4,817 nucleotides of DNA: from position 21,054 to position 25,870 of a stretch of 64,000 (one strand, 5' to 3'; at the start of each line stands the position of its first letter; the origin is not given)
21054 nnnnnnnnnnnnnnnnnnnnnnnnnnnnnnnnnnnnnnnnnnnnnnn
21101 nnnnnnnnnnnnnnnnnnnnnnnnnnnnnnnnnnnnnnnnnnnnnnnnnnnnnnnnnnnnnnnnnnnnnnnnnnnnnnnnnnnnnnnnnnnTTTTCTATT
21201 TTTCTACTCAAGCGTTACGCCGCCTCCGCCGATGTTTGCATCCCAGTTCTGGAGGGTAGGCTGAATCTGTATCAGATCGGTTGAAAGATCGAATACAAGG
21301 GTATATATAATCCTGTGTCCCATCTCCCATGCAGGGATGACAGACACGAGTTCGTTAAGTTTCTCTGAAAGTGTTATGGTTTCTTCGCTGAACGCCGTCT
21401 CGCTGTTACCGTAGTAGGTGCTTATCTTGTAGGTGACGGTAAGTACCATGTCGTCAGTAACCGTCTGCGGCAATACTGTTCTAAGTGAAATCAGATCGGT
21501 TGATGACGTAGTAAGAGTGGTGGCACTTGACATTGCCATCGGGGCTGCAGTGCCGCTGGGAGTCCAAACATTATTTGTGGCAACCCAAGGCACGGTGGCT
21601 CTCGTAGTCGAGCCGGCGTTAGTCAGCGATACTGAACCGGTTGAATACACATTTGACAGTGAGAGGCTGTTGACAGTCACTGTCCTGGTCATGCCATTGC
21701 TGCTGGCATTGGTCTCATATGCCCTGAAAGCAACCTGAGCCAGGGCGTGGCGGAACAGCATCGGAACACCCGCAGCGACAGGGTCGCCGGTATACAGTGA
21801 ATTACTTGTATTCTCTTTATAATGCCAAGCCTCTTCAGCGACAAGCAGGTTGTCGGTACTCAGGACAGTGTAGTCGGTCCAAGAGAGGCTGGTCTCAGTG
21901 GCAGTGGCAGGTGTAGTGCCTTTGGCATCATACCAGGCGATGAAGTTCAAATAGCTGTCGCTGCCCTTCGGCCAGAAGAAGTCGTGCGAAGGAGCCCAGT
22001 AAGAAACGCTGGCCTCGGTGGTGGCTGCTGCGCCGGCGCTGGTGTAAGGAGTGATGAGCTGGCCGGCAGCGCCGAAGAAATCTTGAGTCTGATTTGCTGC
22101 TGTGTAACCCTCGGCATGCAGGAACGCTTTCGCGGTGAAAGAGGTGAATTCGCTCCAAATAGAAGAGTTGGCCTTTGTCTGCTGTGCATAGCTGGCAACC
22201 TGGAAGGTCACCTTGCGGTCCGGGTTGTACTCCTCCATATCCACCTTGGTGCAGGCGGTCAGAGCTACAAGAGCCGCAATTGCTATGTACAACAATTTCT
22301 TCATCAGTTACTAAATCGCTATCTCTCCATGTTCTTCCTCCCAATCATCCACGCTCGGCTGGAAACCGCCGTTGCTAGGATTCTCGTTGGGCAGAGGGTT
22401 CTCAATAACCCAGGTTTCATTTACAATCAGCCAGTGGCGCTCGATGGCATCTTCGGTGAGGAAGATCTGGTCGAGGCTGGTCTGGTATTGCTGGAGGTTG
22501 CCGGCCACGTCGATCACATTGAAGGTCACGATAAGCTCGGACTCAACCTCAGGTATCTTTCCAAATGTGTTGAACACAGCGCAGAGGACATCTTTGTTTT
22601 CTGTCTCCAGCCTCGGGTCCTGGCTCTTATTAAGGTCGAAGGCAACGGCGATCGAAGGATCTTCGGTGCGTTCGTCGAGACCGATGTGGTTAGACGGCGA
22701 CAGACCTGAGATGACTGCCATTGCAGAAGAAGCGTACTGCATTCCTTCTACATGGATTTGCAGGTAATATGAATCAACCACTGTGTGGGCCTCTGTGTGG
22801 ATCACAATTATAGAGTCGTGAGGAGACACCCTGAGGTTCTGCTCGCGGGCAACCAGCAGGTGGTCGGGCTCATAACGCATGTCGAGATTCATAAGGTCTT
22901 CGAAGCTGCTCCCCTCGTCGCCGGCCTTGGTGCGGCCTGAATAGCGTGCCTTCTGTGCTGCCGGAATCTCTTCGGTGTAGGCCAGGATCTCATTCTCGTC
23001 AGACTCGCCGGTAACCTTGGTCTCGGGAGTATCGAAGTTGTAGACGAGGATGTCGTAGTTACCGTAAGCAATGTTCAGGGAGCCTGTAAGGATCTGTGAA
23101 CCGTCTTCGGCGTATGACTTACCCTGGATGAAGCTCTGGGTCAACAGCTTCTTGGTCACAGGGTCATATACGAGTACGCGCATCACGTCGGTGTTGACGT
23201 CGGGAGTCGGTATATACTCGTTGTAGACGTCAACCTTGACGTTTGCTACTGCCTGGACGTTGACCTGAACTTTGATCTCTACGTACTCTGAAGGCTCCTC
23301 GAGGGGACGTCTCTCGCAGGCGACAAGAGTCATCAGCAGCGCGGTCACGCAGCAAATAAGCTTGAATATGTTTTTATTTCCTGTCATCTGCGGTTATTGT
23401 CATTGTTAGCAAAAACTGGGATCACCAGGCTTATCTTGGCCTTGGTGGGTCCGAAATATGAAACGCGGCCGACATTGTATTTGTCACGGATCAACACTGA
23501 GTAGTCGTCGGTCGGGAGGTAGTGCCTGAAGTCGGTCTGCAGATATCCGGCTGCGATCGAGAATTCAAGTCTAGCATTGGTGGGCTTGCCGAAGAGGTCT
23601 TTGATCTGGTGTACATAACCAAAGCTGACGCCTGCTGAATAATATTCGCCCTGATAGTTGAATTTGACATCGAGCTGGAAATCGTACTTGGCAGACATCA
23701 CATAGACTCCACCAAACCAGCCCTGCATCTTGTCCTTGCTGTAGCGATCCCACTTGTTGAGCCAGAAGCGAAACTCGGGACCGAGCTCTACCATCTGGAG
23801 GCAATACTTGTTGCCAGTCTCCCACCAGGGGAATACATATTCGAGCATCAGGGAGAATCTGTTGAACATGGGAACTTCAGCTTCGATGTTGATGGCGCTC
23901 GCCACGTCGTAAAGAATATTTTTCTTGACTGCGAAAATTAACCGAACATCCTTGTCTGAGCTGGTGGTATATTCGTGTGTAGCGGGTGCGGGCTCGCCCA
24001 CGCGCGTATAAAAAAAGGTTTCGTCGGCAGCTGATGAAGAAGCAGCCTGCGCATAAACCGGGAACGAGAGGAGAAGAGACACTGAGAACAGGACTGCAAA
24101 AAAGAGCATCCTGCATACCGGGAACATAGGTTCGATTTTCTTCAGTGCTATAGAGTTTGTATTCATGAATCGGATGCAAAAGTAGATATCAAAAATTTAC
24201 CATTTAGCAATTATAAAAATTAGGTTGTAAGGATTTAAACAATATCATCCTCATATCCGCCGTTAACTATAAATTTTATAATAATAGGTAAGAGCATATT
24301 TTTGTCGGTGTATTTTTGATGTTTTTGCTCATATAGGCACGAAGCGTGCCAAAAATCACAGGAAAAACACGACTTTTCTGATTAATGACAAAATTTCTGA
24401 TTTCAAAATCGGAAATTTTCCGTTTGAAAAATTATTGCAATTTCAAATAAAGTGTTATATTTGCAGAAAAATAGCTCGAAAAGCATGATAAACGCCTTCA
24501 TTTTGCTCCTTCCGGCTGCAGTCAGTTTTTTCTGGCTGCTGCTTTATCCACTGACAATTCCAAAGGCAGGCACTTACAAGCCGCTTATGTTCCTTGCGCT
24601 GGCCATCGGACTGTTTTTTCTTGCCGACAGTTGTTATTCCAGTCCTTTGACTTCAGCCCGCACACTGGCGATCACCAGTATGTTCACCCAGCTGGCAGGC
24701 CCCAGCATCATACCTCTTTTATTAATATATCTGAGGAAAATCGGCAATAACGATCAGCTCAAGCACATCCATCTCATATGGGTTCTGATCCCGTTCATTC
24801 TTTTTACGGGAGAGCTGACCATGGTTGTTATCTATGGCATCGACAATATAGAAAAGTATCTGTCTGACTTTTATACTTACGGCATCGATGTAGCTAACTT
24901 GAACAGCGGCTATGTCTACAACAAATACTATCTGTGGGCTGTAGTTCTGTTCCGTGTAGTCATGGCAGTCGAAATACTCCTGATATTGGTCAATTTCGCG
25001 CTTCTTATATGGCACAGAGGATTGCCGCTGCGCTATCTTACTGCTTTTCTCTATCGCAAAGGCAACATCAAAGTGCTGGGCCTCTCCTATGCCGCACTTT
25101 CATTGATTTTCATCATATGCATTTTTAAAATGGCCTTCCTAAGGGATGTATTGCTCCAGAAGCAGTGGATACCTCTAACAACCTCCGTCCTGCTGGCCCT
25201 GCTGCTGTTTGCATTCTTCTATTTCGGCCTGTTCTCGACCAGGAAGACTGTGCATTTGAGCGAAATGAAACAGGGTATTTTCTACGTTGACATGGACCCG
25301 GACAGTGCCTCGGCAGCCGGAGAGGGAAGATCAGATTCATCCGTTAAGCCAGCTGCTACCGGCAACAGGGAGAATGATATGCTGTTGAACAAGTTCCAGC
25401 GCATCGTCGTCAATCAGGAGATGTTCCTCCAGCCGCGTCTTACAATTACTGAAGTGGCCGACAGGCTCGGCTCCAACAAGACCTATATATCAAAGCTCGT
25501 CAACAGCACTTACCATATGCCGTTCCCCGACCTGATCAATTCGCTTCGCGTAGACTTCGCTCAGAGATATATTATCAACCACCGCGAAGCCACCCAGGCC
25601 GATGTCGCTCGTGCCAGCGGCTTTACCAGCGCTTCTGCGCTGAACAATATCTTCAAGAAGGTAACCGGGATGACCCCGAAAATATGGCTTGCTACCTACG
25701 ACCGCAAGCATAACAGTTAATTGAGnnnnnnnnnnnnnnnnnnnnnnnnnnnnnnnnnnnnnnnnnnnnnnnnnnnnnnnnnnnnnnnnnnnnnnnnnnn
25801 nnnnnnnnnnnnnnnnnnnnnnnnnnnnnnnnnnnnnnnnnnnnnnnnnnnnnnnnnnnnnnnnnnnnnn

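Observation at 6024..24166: Unusually expanded 12-gene type V pilus-like operon with seven tandem fimbrillin paralogs and three giant distal lipoproteins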

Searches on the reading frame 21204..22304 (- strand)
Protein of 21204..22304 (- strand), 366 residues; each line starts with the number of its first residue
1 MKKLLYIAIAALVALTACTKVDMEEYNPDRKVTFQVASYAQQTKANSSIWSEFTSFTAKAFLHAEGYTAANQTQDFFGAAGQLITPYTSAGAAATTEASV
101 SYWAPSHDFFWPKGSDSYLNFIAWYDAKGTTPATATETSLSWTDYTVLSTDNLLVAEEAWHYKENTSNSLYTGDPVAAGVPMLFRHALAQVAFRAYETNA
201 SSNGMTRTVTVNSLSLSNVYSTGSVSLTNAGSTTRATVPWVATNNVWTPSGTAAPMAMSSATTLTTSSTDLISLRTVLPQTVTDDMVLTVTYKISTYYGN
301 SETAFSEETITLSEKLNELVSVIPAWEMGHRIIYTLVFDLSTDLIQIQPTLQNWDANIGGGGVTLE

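Call 4: search_protein_families(library=pfam, proteins=[window:21204-22304:-], max_evalue=0.01)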
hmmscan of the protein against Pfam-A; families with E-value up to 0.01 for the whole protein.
window:21204-22304:- (366 aa): 0 families

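Call 6: search_protein_families(library=ncbifam, proteins=[window:21204-22304:-], max_evalue=0.01)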
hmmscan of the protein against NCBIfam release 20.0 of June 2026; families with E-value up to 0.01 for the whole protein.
window:21204-22304:- (366 aa): 0 families

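Call 10: search_solved_structures(query=A1, max_evalue=1)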
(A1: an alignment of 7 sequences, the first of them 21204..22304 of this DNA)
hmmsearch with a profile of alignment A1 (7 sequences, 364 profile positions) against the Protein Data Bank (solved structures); distinct sequences matched with E-value up to 1: 0.

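Call 19: find_homologous_proteins(query=A1, max_evalue=0.00001)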
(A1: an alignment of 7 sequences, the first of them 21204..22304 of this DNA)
Query A1 (7 sequences) (366 aa, profile of the alignment): 248 proteins with E <= 0.00001 among 8000 candidates; the best 120 are listed.
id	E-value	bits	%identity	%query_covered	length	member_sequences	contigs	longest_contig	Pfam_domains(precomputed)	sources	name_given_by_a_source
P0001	1.6e-128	447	99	100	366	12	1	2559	-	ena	-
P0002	3.7e-125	436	32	97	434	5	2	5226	-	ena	-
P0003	1.6e-121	424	22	100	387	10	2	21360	PF13149.13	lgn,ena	-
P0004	8.9e-117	409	50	98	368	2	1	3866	-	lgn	-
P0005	1.6e-115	404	48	100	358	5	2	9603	-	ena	-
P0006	9.1e-115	402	45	98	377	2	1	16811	-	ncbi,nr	ncbi:MAG: fimbrillin family protein [Bacteroidaceae bacterium]|nr:fimbrillin family protein [Bactero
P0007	6.2e-114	399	46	100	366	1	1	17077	-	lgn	-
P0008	1.8e-113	398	47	100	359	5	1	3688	-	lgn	-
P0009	2.1e-113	397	51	98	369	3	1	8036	-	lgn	-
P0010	2.7e-113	397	49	98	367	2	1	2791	-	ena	-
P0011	5.2e-113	396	32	97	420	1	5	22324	-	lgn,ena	-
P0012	6.4e-113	396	47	100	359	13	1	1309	-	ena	-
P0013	1.2e-112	395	50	98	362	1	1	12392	PF13149.13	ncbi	-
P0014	1.4e-112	395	48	98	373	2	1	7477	-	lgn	-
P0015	2.0e-112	394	47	100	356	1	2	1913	-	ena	-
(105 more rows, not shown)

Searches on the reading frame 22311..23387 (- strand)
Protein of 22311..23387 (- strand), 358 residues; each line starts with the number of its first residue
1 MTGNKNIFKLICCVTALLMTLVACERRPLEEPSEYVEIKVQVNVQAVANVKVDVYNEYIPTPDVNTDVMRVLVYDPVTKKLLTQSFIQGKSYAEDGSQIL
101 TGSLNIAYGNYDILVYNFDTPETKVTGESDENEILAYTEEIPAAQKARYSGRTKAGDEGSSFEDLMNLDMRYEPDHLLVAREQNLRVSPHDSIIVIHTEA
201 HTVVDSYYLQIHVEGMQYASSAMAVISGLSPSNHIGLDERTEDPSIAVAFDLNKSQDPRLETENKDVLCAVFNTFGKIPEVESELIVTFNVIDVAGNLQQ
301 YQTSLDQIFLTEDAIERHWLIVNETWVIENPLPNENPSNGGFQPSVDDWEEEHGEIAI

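Call 4: search_protein_families(library=pfam, proteins=[window:22311-23387:-], max_evalue=0.01)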
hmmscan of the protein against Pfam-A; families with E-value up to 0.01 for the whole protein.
window:22311-23387:- (358 aa): 1 family
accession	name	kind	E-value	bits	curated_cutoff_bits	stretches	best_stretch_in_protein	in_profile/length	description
PF17145.10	DUF5119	-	3.9e-16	59.9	27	1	51-244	16-185/191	Domain of unknown function (DUF5119)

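Call 6: search_protein_families(library=ncbifam, proteins=[window:22311-23387:-], max_evalue=0.01)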
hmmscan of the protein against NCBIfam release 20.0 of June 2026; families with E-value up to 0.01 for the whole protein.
window:22311-23387:- (358 aa): 0 families

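Call 88: search_solved_structures(query=window:22311-23387:-, max_evalue=10)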
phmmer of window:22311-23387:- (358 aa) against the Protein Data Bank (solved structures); distinct sequences matched with E-value up to 10: 9.
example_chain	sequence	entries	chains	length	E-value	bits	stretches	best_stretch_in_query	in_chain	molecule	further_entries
5cag_A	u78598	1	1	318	1.2e-06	31.3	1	99-238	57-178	Uncharacterized protein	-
9ngl_A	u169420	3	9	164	0.64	12.5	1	122-186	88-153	Cis-3-chloroacrylic acid dehalogenase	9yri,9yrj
9nff_B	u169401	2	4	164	0.88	12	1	122-186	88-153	Cis-3-chloroacrylic acid dehalogenase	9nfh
9nfd_B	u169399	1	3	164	0.88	12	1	122-186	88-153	Cis-3-chloroacrylic acid dehalogenase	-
9ng7_A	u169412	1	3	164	0.88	12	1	122-186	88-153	Cis-3-chloroacrylic acid dehalogenase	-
9nga_A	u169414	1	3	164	0.89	12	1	122-186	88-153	Cis-3-chloroacrylic acid dehalogenase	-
9nf9_A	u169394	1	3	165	0.89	12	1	122-186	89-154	Cis-3-chloroacrylic acid dehalogenase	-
9ng8_A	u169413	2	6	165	0.9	12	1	122-186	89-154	Cis-3-chloroacrylic acid dehalogenase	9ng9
9nf1_A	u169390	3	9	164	1.6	11.1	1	122-186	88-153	Cis-3-chloroacrylic acid dehalogenase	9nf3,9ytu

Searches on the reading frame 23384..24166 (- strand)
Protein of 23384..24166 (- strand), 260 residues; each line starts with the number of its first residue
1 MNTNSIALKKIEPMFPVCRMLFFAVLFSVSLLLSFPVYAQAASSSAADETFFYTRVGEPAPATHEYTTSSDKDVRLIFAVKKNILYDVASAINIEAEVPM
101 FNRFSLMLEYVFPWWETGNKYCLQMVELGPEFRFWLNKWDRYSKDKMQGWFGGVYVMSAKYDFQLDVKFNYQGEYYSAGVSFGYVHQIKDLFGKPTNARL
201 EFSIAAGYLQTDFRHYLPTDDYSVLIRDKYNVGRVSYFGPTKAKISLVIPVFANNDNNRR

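Call 4: search_protein_families(library=pfam, proteins=[window:23384-24166:-], max_evalue=0.01)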
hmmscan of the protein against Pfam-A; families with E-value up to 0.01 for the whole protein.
window:23384-24166:- (260 aa): 1 family
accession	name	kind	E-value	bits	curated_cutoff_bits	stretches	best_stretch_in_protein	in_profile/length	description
PF12099.14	DUF3575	-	2.3e-27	95.9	21.1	1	78-248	18-174/177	Protein of unknown function (DUF3575)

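Call 6: search_protein_families(library=ncbifam, proteins=[window:23384-24166:-], max_evalue=0.01)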
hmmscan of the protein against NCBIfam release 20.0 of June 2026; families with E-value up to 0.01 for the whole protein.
window:23384-24166:- (260 aa): 1 family
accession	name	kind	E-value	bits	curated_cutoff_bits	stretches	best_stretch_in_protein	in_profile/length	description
NF050074.1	glyox_I_GloA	exception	0.0036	17.5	165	1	143-190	30-78/121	lactoylglutathione lyase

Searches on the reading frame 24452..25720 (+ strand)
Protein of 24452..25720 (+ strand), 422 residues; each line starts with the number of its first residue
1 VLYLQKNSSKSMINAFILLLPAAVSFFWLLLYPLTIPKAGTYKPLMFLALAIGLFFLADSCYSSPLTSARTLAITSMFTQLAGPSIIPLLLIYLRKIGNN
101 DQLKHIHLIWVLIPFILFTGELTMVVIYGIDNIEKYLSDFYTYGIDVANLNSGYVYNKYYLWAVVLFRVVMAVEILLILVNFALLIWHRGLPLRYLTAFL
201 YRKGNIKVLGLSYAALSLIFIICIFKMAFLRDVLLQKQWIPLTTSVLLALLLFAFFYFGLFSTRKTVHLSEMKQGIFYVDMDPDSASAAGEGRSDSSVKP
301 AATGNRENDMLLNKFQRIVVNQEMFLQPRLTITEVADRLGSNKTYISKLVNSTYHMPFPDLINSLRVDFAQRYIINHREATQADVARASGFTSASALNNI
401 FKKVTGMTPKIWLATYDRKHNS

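Call 16: search_protein_families(library=pfam, proteins=[window:24452-25720:+], max_evalue=0.001)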
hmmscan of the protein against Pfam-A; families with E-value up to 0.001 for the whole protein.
window:24452-25720:+ (422 aa): 3 families
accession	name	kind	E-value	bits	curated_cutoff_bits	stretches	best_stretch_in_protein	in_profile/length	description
PF12833.13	HTH_18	-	8.3e-14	52.1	33.6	1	336-413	2-78/80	Helix-turn-helix domain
PF00165.29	HTH_AraC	-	1.5e-07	31.8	26.6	1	383-412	12-40/42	Bacterial regulatory helix-turn-helix proteins, AraC family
PF01381.28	HTH_3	-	6.5e-05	23.3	23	0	330-352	10-32/55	Helix-turn-helix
